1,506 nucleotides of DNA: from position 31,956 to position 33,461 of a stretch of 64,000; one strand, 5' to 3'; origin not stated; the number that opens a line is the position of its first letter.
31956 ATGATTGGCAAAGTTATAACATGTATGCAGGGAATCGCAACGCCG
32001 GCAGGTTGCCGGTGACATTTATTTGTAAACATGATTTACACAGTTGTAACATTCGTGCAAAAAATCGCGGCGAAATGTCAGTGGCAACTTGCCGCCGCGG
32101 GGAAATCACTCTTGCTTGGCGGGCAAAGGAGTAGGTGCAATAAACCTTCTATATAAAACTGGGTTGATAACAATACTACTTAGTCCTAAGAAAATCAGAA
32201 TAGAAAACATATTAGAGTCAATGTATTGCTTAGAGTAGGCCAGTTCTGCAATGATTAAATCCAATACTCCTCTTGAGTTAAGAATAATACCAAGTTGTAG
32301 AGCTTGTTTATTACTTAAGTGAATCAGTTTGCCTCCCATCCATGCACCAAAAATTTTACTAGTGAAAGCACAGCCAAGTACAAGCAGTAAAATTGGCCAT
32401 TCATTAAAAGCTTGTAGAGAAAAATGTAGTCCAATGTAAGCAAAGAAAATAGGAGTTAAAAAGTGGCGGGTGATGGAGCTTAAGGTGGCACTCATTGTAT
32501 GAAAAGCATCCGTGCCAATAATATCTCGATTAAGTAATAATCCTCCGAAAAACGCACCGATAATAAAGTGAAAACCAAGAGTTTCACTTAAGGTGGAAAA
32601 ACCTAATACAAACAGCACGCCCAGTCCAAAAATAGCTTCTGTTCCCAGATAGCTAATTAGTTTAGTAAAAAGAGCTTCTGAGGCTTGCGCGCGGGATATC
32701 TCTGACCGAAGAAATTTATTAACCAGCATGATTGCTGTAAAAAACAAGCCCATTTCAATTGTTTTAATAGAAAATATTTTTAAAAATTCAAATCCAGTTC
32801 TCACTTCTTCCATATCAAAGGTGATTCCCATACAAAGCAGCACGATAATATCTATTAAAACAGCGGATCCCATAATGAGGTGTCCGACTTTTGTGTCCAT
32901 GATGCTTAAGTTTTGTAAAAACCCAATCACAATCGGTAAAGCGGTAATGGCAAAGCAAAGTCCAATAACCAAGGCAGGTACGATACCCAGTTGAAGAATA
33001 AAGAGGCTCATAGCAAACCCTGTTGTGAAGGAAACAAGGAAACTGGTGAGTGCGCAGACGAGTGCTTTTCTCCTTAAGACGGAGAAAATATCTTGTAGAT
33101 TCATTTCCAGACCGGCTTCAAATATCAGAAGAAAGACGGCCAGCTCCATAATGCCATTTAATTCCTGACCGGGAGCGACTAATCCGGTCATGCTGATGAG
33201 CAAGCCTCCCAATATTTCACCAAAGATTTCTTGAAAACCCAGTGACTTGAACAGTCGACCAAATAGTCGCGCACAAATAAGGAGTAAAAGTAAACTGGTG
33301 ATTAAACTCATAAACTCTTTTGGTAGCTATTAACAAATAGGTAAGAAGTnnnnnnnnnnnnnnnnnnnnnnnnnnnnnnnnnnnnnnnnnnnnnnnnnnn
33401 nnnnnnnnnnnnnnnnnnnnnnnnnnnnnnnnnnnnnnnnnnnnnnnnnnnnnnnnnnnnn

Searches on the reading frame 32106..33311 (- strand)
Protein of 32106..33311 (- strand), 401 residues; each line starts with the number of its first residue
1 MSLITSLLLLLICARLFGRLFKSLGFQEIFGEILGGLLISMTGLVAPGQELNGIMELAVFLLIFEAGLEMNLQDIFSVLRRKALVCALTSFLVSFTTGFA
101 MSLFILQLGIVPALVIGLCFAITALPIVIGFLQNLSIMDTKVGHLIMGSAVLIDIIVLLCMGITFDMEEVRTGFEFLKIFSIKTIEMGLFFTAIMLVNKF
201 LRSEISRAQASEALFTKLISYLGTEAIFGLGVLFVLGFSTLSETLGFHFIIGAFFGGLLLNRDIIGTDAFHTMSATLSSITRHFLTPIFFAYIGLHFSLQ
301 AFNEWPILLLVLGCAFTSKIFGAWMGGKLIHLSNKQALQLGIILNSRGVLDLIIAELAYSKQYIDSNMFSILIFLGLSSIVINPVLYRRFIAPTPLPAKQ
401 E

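Call 67: search_protein_families(library=pfam, proteins=[window:32106-33311:-], max_evalue=0.0001)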
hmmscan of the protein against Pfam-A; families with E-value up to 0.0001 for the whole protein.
window:32106-33311:- (401 aa): 1 family
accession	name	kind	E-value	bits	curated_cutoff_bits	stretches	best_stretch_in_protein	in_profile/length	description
PF00999.27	Na_H_Exchanger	-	4.6e-44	151.2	26.2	1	13-385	6-367/375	Sodium/hydrogen exchanger, transmembrane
